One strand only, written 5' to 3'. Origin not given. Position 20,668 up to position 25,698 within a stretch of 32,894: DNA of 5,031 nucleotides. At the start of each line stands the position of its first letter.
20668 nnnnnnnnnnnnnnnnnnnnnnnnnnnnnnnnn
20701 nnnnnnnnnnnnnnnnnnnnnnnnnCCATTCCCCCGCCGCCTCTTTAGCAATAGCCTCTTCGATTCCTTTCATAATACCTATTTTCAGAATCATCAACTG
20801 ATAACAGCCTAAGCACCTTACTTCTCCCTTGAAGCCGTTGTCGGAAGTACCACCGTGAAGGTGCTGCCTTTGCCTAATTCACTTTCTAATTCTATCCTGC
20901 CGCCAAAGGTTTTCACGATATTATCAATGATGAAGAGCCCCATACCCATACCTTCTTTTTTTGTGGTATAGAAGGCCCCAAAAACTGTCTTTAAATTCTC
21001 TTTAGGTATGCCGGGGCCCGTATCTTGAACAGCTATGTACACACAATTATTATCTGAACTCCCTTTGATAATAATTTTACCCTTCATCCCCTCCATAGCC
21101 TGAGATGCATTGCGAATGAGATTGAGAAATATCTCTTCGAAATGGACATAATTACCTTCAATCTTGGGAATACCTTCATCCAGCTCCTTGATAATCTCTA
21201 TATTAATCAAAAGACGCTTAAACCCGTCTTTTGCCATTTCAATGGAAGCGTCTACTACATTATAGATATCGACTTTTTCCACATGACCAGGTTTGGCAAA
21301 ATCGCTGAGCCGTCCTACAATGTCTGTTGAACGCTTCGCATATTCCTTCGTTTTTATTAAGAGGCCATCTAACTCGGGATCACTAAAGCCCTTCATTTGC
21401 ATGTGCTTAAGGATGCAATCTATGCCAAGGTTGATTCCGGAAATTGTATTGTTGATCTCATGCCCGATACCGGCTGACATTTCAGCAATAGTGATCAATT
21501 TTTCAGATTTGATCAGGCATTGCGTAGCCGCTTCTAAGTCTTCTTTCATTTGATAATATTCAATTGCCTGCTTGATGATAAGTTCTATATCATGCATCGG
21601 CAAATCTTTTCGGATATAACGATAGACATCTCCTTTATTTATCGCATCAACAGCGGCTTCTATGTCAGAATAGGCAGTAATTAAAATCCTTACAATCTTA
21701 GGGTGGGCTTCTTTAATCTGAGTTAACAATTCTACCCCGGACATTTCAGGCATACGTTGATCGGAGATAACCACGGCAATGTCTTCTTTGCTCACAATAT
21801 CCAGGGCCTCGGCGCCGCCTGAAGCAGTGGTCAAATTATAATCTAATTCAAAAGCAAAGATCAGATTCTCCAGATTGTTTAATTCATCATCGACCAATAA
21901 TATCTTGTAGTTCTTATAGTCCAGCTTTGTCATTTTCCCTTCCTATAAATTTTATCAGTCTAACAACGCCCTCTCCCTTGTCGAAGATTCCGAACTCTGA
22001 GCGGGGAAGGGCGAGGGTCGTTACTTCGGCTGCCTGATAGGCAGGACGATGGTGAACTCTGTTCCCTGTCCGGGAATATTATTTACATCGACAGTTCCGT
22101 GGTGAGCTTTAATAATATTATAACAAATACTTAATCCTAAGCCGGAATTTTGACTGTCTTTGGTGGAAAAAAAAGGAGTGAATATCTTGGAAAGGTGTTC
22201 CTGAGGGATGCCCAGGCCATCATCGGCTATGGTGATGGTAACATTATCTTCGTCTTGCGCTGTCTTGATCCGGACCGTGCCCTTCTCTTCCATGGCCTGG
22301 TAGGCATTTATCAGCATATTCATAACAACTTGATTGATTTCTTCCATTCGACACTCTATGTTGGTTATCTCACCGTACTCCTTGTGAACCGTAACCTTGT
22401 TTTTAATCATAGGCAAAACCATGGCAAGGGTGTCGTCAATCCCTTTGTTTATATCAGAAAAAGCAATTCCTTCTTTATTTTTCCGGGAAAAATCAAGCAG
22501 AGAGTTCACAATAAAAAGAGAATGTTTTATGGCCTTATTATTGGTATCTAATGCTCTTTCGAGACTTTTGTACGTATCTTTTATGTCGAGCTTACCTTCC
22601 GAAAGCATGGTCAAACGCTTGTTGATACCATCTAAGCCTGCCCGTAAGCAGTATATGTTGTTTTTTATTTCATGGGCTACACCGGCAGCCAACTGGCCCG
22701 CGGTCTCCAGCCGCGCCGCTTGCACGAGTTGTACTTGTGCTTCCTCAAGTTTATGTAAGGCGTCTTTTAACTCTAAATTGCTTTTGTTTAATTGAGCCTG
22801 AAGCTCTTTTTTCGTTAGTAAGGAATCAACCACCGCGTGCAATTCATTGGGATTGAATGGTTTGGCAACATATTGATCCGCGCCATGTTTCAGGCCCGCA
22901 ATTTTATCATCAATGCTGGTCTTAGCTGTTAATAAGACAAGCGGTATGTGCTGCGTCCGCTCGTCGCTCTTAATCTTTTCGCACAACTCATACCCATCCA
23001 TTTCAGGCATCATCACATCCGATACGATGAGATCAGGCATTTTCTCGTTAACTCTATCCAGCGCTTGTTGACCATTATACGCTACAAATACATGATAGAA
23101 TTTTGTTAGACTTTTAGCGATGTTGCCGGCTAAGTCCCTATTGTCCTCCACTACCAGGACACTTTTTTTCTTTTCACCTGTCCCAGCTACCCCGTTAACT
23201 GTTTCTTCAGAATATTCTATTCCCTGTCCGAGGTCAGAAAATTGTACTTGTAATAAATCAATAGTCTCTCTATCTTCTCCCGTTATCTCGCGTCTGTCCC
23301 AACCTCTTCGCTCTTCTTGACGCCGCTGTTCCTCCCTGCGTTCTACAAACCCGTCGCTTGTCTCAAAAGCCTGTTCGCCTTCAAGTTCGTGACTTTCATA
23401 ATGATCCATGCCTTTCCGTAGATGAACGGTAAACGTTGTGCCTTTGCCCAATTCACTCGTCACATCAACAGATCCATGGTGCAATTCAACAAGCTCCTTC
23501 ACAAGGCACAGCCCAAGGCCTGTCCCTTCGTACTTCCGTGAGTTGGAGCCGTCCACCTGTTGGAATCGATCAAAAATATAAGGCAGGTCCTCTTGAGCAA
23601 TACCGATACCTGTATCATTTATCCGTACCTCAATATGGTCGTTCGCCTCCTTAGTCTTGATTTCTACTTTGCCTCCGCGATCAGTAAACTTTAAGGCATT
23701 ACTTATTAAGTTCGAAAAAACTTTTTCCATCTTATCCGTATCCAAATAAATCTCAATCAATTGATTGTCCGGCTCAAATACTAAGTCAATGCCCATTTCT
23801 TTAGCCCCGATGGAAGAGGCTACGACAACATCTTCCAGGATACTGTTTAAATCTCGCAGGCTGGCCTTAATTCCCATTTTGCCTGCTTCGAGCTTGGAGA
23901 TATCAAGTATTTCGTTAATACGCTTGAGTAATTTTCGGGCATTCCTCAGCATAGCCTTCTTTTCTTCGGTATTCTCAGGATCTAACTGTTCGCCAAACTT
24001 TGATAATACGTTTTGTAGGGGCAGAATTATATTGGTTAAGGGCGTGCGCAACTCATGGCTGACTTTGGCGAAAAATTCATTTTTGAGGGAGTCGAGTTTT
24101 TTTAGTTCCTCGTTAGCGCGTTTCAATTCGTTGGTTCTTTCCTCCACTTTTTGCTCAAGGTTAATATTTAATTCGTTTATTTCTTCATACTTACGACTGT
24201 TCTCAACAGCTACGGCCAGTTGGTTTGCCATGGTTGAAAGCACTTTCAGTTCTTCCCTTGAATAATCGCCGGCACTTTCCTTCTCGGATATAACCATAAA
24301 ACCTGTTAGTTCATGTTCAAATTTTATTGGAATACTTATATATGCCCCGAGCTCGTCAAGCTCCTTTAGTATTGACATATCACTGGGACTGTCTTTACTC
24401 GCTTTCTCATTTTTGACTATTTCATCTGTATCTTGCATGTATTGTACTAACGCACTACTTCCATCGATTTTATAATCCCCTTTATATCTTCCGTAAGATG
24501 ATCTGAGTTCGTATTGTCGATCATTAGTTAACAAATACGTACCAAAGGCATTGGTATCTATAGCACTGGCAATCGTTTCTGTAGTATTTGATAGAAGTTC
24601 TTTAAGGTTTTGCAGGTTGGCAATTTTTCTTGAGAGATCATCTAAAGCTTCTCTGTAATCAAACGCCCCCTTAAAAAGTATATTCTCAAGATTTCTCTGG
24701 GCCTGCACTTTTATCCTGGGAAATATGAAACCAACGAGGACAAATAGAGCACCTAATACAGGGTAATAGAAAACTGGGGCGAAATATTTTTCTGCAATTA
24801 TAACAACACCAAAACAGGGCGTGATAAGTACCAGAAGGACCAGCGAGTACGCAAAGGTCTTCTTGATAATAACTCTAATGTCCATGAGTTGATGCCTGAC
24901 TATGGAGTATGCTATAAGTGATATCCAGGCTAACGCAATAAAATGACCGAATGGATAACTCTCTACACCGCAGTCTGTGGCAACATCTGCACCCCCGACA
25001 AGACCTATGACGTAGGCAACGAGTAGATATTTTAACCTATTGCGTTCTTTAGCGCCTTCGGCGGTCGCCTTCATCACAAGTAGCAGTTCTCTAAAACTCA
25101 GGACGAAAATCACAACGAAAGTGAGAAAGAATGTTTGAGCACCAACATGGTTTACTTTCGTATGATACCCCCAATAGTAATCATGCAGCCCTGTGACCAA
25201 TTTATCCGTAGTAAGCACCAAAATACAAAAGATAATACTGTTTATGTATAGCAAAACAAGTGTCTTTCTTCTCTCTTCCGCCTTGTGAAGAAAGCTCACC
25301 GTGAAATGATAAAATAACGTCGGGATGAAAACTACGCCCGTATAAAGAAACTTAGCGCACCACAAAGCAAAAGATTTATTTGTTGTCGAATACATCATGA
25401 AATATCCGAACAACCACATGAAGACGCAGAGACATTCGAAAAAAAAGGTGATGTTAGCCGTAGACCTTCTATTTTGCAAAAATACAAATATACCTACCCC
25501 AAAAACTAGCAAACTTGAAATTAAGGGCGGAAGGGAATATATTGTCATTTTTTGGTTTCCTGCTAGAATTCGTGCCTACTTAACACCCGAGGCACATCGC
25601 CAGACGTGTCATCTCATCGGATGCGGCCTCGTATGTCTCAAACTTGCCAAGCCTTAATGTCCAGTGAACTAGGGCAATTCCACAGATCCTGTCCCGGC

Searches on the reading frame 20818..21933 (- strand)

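Call 6: search_protein_families(library=pfam, proteins=[window:20818-21933:-], max_evalue=0.001)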
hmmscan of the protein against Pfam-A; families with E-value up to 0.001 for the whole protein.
window:20818-21933:- (371 aa): 4 families
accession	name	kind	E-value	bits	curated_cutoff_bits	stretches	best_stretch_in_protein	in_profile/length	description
PF02518.31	HATPase_c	-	2.9e-24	86.1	26.4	1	262-366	3-110/111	Histidine kinase-, DNA gyrase B-, and HSP90-like ATPase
PF00072.30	Response_reg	-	4.2e-19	69.2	30.2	1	11-118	1-108/111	Response regulator receiver domain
PF14501.12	HATPase_c_5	-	3.2e-06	27.4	22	1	265-352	6-91/102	GHKL domain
PF13581.12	HATPase_c_2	-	0.00058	20.3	27.4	0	265-343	36-112/127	Histidine kinase-like ATPase domain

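Call 18: search_protein_families(library=ncbifam, proteins=[window:20818-21933:-], max_evalue=0.00001)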
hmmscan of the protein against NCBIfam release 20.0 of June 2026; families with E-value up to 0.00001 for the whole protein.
window:20818-21933:- (371 aa): 120 families (the best 25 are shown)
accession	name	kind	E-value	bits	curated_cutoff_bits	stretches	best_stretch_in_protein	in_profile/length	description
NF052574.1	HisKinEspCMyxo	equivalog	5.5e-43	147.2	1200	2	140-368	408-640/785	serine histidine kinase EspC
NF008468.0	PRK11360.1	equivalog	6.3e-43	147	646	1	138-369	385-612/616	two-component system sensor histidine kinase AtoS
NF053512.1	nitric_RR_NosR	exception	1.3e-39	136.5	400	1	11-136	1-127/422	response regulator c-di-GMP phosphodiesterase, NosR family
NF038348.1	T2SS_HK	subfamily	1.7e-36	125.8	450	1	197-365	406-573/574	histidine kinase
NF007688.0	PRK10364.1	equivalog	6.3e-36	124.1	479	1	138-370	229-456/460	two-component system sensor histidine kinase ZraS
NF052573.1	HisKinEspAMyxo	equivalog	5.5e-34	117.3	1400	1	139-366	374-612/755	serine histidine kinase EspA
NF046020.1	HisKinCckABruc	equivalog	2.8e-33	114.8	1000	2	137-368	468-710/868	cell cycle histidine kinase CckA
NF046026.1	HisKinCckACaul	equivalog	3.3e-31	108.1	1000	1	138-370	291-537/678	cell cycle histidine kinase CckA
NF010411.0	PRK13837.1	equivalog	1.6e-29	102.6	647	1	120-368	421-678/828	two-component system VirA-like sensor kinase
NF047497.1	HK_LIC_12097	equivalog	2.9e-28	98.6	500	1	141-365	142-366/367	LIC_12097 family sensor histidine kinase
TIGR02916.1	PEP_his_kin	equivalog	1.7e-27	96.4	300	1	135-364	461-679/679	XrtA/PEP-CTERM system histidine kinase PrsK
NF041777.1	sens_FixL_Rhizob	equivalog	4.5e-27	94.8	850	1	120-367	233-483/485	sensor protein FixL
NF011874.0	PRK15347.1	equivalog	9.1e-27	93.5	852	2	264-367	513-616/921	two component system sensor kinase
NF010076.0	PRK13557.1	subfamily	1.5e-26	92.9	631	1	136-369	150-398/540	histidine kinase famiy protein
NF046044.1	PnpS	equivalog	1.4e-24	86.8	400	1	215-364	239-390/390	two-component system histidine kinase PnpS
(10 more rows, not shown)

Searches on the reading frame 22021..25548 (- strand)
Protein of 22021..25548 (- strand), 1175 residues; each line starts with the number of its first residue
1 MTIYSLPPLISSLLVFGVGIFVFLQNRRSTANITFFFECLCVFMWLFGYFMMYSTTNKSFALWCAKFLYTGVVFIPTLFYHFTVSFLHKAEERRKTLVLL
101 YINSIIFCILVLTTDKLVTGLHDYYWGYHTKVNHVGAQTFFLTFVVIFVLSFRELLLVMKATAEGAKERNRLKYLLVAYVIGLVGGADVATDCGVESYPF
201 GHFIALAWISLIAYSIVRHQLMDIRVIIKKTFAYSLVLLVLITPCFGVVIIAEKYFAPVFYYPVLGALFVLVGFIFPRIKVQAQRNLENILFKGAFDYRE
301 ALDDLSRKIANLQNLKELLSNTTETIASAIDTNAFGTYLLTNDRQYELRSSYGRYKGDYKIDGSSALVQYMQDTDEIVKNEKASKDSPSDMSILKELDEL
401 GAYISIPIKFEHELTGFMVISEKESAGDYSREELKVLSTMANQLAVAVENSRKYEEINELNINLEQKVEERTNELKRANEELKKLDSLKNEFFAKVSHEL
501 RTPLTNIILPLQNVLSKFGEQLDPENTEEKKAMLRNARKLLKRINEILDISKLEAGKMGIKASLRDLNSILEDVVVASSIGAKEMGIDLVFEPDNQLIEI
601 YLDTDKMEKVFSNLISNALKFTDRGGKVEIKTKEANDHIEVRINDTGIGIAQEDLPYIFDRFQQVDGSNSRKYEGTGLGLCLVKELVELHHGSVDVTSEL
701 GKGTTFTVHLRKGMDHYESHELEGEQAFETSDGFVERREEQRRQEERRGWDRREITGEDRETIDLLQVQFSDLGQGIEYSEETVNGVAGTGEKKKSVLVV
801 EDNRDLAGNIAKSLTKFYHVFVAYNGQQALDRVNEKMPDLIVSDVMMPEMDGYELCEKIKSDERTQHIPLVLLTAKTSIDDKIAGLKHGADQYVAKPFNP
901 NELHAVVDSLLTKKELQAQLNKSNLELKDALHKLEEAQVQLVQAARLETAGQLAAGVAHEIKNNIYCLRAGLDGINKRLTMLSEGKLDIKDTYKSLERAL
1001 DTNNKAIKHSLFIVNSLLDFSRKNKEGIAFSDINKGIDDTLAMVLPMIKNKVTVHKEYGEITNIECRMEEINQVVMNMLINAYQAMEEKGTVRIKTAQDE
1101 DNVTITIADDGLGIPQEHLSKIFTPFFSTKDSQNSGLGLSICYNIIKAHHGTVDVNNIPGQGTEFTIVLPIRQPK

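Call 6: search_protein_families(library=pfam, proteins=[window:22021-25548:-], max_evalue=0.001)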
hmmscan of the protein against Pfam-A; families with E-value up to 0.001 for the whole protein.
window:22021-25548:- (1175 aa): 10 families
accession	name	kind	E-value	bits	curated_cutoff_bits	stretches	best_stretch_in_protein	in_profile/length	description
PF02518.31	HATPase_c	-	7.9e-59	197.4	26.4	2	603-712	2-109/111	Histidine kinase-, DNA gyrase B-, and HSP90-like ATPase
PF00072.30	Response_reg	-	1.1e-27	96.8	30.2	1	797-907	1-110/111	Response regulator receiver domain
PF00512.31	HisKA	-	1.4e-20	73.5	26.9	2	489-556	2-66/66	His Kinase A (phospho-acceptor) domain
PF16927.11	HisKA_7TM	-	3.7e-18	66.6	28.6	1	9-224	3-222/224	N-terminal 7TM region of histidine kinase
PF13492.12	GAF_3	-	5.9e-11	43.3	27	1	314-450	1-129/129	GAF domain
PF13581.12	HATPase_c_2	-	9.4e-10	39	27.4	1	1075-1148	40-111/127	Histidine kinase-like ATPase domain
PF13185.12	GAF_2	-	4.4e-08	33.8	28.6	1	314-449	3-136/136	GAF domain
PF13589.12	HATPase_c_3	-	4.9e-08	33.5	25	1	1071-1132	3-63/137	Histidine kinase-, DNA gyrase B-, and HSP90-like ATPase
PF14501.12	HATPase_c_5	-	2.3e-07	31.1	22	1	1069-1157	4-90/102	GHKL domain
PF01590.32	GAF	-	2.5e-05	25.2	22.4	1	315-448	2-133/133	GAF domain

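Call 18: search_protein_families(library=ncbifam, proteins=[window:22021-25548:-], max_evalue=0.00001)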
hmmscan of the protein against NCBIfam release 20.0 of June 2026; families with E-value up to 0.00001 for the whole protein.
window:22021-25548:- (1175 aa): 159 families (the best 25 are shown)
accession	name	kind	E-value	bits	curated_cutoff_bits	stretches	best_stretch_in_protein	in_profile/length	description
NF008468.0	PRK11360.1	equivalog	7.7e-94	315.2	646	2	933-1173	379-610/616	two-component system sensor histidine kinase AtoS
NF047465.1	hybrid_HK_LvrA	exception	2.2e-93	313.8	1200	3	397-710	113-420/819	hybrid histidine kinase/response regulator LvrA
NF047874.1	MASE3_PAS_HK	subfamily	4.2e-88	296.7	560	2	426-721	333-634/655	MASE3 domain-containing sensor histidine kinase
NF046044.1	PnpS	equivalog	8.3e-84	281.8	400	2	440-710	123-389/390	two-component system histidine kinase PnpS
NF038297.2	hybrid_HK_HrmK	equivalog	2.3e-83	280.9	725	2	396-908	144-605/607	hybrid histidine kinase/response regulator HrmK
TIGR02956.1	TMAO_torS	equivalog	4.3e-81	273.3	676.5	3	440-710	401-680/967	TMAO reductase system sensor histidine kinase/response regulator TorS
NF008318.0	PRK11107.1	equivalog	4.6e-79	266.5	890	3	463-721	268-527/920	two-component sensor histidine kinase BarA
NF041947.1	LuxQ_Vibrio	equivalog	1.3e-78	264.8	1200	3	476-724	459-708/843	quorum-sensing autoinducer 2 sensor kinase/phosphatase LuxQ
NF011874.0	PRK15347.1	equivalog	1.8e-78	264.5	852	3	457-710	366-612/921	two component system sensor kinase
NF038348.1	T2SS_HK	subfamily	4.7e-78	263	450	3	1013-1172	414-574/574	histidine kinase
NF052574.1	HisKinEspCMyxo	equivalog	9.7e-78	262.1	1200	3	935-1171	402-637/785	serine histidine kinase EspC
NF033092.0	HK_WalK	equivalog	2.5e-76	257.6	725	2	481-710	364-592/594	cell wall metabolism sensor histidine kinase WalK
TIGR02966.1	phoR_proteo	equivalog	4.3e-74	249.5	334.2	2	448-710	73-333/333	phosphate regulon sensor histidine kinase PhoR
NF008302.0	PRK11091.1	equivalog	1.3e-72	245.1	838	3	474-718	268-511/779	aerobic respiration two-component sensor histidine kinase ArcB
NF041735.1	hist_kin_RppB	equivalog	1.2e-69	235.2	400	2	491-710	218-437/438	two-component system sensor histidine kinase RppB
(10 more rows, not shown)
